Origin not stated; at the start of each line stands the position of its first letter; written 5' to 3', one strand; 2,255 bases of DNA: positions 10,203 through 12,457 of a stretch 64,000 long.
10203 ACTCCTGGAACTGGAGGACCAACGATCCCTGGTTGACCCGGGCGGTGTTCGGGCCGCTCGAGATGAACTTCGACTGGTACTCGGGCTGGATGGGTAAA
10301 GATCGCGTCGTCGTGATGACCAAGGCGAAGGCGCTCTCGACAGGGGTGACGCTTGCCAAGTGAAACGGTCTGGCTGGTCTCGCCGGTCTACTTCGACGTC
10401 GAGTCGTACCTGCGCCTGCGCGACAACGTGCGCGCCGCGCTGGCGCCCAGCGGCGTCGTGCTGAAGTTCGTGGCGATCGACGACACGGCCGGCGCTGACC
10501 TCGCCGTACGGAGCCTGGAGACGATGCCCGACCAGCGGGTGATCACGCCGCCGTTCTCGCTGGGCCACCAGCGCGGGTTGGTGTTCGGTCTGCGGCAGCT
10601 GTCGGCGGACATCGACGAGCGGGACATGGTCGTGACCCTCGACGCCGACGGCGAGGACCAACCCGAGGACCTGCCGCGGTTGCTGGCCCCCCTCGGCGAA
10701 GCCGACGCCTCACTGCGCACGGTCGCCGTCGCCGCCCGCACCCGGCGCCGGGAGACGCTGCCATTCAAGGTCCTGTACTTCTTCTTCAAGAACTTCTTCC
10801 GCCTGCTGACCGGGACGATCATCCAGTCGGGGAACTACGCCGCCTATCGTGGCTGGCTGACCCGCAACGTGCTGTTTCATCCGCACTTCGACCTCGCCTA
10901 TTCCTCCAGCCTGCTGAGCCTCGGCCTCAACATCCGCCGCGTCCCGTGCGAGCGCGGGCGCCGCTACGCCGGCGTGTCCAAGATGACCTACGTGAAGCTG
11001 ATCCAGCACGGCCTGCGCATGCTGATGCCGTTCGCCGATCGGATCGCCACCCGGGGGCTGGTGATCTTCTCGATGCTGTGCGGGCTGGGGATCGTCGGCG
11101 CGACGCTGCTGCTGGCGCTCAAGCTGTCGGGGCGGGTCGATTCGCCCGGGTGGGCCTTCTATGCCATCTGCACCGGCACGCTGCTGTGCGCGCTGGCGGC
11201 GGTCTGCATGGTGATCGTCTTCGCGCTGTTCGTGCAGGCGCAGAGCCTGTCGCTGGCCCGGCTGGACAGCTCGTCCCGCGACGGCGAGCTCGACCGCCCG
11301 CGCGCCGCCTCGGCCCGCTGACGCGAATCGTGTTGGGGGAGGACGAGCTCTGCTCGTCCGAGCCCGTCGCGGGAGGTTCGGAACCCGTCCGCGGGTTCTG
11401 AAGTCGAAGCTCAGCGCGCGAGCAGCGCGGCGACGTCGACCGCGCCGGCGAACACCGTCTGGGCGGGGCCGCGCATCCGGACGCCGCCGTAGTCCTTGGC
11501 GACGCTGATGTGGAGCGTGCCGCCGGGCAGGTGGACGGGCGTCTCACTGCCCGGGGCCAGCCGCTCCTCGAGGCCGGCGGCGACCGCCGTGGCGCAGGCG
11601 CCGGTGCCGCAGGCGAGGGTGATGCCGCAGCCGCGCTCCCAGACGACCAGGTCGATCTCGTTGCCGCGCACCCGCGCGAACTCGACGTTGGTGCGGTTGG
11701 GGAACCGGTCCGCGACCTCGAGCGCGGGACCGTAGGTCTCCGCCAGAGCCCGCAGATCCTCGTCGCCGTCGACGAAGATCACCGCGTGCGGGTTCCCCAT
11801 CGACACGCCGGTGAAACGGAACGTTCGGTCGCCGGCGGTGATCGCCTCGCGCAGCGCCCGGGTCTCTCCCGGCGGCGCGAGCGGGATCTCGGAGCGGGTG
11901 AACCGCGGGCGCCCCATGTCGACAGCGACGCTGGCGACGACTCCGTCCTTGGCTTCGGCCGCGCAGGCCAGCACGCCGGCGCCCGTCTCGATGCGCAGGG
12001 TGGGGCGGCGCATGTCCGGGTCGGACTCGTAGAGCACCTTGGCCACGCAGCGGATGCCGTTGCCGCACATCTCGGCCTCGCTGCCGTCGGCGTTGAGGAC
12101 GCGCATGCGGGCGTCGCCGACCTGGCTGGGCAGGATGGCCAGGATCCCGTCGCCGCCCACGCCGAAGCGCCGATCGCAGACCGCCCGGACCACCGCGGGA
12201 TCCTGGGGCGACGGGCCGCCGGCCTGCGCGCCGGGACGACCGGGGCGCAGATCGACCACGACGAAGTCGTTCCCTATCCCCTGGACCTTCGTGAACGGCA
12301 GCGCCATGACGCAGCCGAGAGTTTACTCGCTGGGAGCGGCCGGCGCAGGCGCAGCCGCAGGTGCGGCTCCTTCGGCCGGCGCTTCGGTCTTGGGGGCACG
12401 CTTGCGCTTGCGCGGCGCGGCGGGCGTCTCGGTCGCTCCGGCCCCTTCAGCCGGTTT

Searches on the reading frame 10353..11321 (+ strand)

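Call 65: search_protein_families(library=pfam, proteins=[window:10353-11321:+], max_evalue=0.001)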
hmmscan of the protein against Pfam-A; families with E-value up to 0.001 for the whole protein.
window:10353-11321:+ (322 aa): 1 family
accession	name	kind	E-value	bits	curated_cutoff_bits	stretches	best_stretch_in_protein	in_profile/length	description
PF00535.33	Glycos_transf_2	-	2.4e-07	31.3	23.3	1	28-166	19-160/168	Glycosyl transferase family 2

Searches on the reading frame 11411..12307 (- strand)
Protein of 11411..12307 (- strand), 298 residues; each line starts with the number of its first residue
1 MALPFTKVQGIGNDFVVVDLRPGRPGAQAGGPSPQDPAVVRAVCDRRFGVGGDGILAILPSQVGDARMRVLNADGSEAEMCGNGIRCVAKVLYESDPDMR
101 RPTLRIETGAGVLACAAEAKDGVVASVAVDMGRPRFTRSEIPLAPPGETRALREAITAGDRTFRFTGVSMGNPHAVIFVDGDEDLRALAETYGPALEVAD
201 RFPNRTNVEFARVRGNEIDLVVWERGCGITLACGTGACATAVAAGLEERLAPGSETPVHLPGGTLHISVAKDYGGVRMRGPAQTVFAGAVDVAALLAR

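Call 65: search_protein_families(library=pfam, proteins=[window:11411-12307:-], max_evalue=0.001)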
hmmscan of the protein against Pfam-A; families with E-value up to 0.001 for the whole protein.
window:11411-12307:- (298 aa): 2 families
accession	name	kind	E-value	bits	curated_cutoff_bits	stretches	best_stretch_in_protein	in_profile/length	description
PF01678.24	DAP_epimerase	-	3.6e-51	172.7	34.7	2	168-285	3-121/121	Diaminopimelate epimerase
PF05544.16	Pro_racemase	-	0.00014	21.5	27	1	58-131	59-136/325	Proline racemase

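Call 74: find_homologous_proteins(query=window:11411-12307:-, max_evalue=1e-60)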
Query window:11411-12307:- (298 aa): 3009 proteins with E <= 1e-60 among 8000 candidates; the best 120 are listed.
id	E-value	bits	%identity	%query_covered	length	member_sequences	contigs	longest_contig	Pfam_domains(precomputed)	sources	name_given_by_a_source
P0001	3.2e-192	655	100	100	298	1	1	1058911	PF01678.25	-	-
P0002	6.6e-172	589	89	100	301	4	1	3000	PF01678.25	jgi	-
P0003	8.0e-169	579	87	100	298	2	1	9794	PF01678.25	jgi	jgi:diaminopimelate epimerase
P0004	4.0e-168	576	88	100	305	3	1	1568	PF01678.25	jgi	jgi:diaminopimelate epimerase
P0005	1.0e-167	575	88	100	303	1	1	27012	PF01678.25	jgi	jgi:diaminopimelate epimerase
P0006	1.3e-167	575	86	100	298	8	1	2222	PF01678.25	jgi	jgi:diaminopimelate epimerase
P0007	2.1e-153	528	79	100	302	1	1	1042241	PF01678.25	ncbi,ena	-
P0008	5.3e-152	523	79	100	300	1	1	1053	PF01678.25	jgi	-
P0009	1.2e-151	522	80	100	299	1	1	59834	PF01678.25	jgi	jgi:diaminopimelate epimerase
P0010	2.0e-151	521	77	100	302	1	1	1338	PF01678.25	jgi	jgi:diaminopimelate epimerase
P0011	3.3e-151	521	81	99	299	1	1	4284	PF01678.25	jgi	jgi:diaminopimelate epimerase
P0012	5.4e-151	520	81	100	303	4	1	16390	PF01678.25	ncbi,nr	ncbi:MAG TPA: diaminopimelate epimerase [Polyangia bacterium]|nr:diaminopimelate epimerase [Polyangi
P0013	2.1e-150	518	78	99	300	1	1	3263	PF01678.25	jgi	jgi:diaminopimelate epimerase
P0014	2.9e-150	518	80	100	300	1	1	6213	PF01678.25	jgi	jgi:diaminopimelate epimerase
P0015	3.4e-150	517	80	100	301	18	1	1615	PF01678.25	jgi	jgi:diaminopimelate epimerase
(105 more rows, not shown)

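Call 75: find_encoding_contigs(protein=P0005, flank=1500, max_places=3)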
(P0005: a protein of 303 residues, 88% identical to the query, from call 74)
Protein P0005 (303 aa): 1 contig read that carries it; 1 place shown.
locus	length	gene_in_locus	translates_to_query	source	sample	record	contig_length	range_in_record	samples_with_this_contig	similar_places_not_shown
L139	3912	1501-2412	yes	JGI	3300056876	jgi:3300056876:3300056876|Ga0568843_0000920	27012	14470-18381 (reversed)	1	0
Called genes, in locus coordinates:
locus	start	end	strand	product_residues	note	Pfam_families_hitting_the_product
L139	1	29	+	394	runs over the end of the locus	PF00162:PGK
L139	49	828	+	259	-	PF00121:TIM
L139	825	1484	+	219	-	-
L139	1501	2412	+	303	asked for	PF01678:DAP_epimerase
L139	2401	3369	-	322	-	PF00535:Glycos_transf_2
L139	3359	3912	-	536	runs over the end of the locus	PF02366:PMT, PF13231:PMT_2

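Call 76: find_encoding_contigs(protein=P0003, flank=1500, max_places=3)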
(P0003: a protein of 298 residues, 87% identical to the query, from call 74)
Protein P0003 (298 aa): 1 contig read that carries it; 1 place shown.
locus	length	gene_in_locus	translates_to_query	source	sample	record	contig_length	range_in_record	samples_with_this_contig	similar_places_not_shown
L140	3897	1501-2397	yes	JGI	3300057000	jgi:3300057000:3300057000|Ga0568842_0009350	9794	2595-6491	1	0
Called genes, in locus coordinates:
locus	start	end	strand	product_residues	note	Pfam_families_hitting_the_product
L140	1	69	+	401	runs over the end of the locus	PF00162:PGK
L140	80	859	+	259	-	PF00121:TIM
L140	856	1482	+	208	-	-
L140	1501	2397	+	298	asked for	PF01678:DAP_epimerase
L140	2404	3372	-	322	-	PF00535:Glycos_transf_2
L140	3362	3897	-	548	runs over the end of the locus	PF02366:PMT, PF13231:PMT_2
